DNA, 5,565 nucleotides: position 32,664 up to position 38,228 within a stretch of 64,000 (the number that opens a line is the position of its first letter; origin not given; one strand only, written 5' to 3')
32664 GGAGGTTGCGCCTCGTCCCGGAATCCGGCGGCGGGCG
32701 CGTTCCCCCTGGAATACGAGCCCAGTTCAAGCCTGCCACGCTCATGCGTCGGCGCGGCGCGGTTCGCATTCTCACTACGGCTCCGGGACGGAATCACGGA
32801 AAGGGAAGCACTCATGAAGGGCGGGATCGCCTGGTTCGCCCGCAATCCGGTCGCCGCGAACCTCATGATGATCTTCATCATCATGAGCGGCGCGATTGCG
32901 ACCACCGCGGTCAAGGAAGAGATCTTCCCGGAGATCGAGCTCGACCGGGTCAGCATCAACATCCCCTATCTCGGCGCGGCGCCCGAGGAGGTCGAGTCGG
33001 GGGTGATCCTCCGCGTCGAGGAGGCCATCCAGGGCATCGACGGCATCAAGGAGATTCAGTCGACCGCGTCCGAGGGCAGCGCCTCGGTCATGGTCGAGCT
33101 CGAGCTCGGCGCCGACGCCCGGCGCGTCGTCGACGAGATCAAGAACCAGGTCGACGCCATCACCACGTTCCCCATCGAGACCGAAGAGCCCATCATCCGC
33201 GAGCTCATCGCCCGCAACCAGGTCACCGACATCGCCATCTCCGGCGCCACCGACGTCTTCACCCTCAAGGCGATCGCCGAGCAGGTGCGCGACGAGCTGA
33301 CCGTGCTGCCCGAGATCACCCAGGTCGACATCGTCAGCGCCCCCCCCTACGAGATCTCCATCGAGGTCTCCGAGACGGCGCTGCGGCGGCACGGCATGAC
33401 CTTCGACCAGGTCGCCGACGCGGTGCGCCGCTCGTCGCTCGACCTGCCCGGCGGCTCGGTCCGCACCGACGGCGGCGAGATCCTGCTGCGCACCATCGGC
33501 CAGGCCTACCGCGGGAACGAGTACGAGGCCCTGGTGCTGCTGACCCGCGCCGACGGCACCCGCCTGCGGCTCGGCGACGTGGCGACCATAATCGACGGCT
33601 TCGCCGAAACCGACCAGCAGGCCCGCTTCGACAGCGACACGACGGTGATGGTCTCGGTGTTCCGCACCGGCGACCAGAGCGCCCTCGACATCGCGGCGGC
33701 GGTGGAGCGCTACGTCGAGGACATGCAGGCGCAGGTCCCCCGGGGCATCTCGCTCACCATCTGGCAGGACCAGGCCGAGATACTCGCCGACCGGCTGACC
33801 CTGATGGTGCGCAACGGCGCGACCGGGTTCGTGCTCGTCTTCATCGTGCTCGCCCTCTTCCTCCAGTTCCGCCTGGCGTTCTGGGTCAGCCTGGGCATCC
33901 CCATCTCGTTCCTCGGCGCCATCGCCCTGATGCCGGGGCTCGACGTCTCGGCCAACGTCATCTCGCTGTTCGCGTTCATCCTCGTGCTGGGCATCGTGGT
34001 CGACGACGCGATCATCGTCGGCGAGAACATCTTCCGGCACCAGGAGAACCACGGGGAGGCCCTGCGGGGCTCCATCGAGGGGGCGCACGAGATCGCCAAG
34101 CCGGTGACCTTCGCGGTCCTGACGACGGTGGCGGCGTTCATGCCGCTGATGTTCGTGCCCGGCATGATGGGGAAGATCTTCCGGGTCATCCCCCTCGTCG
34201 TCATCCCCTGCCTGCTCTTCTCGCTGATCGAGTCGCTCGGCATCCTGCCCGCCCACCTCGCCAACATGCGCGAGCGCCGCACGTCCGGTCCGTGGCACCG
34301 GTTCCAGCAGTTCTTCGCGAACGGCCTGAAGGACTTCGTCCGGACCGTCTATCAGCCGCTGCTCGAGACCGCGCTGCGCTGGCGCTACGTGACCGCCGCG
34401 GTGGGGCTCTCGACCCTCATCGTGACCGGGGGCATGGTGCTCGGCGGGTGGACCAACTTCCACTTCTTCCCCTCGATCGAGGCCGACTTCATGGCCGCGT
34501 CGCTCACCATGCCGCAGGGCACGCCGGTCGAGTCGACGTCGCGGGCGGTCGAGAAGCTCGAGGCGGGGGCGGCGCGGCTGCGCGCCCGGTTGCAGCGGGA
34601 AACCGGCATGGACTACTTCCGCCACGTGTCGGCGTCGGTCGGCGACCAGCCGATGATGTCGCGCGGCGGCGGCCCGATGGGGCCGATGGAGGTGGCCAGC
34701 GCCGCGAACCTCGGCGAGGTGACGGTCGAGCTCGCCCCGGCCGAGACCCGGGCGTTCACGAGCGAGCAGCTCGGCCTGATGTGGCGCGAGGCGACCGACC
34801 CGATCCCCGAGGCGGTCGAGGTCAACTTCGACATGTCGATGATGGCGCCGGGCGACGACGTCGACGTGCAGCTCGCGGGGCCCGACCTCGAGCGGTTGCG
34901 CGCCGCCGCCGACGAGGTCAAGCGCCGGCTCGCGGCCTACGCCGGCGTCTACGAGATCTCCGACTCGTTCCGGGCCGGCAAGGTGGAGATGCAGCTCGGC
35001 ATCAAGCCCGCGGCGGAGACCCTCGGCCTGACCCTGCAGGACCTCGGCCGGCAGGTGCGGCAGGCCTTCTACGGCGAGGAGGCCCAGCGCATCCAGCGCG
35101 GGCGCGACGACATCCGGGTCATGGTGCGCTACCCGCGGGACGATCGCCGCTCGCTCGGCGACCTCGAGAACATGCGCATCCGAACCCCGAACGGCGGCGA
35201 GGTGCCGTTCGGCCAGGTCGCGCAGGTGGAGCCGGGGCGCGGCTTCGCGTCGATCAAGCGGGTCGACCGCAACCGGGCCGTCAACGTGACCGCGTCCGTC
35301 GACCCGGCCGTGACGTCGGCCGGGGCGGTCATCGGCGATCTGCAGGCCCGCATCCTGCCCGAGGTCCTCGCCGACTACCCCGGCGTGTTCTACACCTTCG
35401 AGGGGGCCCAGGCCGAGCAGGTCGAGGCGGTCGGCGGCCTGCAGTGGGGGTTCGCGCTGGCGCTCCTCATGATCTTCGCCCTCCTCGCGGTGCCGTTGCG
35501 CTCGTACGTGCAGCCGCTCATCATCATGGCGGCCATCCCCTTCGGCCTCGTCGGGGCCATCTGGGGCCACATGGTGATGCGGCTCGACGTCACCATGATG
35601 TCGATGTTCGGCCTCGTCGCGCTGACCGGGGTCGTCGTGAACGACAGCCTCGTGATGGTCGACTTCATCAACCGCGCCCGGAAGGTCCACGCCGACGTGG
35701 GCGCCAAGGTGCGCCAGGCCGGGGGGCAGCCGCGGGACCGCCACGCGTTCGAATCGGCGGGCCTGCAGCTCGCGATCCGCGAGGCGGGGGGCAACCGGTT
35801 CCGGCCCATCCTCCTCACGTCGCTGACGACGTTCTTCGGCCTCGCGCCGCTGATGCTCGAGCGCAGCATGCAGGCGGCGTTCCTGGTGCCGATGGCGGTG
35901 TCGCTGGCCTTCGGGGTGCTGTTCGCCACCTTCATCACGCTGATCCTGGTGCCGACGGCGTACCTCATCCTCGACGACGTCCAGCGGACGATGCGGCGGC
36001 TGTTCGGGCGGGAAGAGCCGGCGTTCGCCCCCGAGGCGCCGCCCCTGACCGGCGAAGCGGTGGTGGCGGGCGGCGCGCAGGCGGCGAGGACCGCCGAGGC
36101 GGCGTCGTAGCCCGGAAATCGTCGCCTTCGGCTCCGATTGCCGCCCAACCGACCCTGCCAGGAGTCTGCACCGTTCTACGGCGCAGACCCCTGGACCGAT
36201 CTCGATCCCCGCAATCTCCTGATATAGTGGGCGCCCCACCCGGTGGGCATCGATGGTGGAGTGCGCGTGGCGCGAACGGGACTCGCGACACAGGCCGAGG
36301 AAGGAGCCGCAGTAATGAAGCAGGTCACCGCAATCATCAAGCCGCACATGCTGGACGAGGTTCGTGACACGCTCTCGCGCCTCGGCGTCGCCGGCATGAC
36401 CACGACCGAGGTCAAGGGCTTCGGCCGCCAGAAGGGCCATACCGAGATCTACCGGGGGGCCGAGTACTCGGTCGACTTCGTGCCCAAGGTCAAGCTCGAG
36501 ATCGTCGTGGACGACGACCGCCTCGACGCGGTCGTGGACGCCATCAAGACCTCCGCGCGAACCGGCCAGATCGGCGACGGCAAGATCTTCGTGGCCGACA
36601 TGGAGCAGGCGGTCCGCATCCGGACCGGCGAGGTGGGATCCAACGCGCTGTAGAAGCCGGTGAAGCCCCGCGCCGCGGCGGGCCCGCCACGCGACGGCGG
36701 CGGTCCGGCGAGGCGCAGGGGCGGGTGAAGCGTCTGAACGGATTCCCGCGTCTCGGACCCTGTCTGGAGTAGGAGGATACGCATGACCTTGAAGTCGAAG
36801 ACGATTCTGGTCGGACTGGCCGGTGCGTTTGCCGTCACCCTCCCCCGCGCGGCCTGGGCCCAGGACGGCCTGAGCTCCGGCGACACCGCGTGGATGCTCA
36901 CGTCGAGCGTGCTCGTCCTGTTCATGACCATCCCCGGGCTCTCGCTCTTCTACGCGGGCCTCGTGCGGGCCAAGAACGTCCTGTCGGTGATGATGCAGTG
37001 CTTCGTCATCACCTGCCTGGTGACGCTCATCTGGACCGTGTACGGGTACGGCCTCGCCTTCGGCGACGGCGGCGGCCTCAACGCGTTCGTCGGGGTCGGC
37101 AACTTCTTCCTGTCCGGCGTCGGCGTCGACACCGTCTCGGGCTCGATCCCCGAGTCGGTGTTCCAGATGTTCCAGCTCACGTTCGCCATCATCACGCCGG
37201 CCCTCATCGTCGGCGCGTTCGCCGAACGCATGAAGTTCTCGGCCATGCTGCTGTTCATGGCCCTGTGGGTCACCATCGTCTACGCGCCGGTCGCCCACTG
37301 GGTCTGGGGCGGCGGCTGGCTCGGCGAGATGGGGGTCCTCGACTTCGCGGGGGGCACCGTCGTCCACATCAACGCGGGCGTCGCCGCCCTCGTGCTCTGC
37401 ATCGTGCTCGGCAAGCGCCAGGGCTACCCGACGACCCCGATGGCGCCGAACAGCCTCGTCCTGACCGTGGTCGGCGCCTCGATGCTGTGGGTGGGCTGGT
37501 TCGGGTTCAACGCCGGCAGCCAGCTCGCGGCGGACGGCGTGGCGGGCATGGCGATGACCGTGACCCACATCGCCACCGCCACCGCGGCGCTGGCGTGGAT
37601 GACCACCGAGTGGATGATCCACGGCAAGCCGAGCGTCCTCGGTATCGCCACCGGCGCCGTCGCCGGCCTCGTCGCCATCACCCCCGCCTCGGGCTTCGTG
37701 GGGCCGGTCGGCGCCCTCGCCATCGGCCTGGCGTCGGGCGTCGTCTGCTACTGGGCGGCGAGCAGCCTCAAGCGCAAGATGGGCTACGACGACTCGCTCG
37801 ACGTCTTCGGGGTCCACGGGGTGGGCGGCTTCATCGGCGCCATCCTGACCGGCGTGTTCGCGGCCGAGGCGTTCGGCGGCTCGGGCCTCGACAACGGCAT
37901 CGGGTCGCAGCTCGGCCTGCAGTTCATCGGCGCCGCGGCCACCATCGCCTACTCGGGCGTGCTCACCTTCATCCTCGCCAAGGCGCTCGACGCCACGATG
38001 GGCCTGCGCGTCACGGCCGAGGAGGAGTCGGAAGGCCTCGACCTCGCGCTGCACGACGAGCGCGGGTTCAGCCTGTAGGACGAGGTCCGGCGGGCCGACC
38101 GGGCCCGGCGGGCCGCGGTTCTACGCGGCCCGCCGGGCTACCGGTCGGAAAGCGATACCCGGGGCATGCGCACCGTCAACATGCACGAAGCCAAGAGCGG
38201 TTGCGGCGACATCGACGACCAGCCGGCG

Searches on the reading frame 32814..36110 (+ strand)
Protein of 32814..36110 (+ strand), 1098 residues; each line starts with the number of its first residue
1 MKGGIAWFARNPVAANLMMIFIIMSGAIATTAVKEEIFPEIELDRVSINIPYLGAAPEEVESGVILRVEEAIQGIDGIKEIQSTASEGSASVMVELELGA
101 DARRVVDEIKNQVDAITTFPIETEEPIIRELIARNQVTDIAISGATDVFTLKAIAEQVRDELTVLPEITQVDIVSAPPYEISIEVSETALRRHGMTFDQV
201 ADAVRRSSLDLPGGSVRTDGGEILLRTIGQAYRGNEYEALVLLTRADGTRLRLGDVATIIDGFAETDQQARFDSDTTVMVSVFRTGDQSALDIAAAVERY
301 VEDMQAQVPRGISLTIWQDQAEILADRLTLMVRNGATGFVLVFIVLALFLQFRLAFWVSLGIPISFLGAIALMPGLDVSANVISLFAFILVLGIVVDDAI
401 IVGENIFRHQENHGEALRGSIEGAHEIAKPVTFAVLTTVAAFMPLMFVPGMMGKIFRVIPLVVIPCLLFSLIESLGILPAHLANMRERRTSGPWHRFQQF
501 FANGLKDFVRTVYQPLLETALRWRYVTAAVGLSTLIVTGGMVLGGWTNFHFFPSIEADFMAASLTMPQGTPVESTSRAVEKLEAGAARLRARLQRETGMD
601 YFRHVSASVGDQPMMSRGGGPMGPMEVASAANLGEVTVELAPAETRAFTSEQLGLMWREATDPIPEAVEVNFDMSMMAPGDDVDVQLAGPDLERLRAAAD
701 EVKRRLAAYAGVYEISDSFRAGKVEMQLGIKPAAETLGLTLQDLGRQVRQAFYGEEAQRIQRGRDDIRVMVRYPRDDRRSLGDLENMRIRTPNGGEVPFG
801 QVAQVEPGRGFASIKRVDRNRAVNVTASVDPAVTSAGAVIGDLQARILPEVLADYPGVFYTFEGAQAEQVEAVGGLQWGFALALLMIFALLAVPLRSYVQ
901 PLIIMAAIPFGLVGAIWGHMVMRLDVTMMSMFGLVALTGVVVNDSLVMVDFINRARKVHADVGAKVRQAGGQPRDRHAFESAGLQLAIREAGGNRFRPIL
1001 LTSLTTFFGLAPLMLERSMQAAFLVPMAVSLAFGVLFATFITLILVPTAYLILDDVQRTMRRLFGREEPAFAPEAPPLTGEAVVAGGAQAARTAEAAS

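Call 41: search_protein_families(library=pfam, proteins=[window:32814-36110:+], max_evalue=0.001)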
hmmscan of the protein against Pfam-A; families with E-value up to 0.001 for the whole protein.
window:32814-36110:+ (1098 aa): 1 family
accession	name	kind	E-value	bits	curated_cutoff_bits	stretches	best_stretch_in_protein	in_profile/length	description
PF00873.25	ACR_tran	-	4.9e-161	538.1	28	1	7-1053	4-1020/1021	AcrB/AcrD/AcrF family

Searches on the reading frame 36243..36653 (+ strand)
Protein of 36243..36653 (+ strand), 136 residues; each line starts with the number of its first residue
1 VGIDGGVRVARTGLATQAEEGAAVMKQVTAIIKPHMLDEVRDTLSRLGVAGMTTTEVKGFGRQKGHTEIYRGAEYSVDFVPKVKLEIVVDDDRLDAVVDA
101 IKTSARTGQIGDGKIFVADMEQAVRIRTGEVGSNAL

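Call 41: search_protein_families(library=pfam, proteins=[window:36243-36653:+], max_evalue=0.001)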
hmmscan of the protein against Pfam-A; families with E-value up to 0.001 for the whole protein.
window:36243-36653:+ (136 aa): 1 family
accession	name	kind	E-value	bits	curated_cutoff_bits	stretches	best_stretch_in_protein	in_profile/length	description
PF00543.27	P-II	-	6.7e-33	113.5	25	1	25-130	1-102/102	Nitrogen regulatory protein P-II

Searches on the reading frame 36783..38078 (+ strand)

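Call 41: search_protein_families(library=pfam, proteins=[window:36783-38078:+], max_evalue=0.001)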
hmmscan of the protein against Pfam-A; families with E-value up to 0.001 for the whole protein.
window:36783-38078:+ (431 aa): 1 family
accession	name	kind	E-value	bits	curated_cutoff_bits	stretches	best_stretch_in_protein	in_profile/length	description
PF00909.26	Ammonium_transp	-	7.4e-126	420.5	23.2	1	36-428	1-398/399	Ammonium Transporter Family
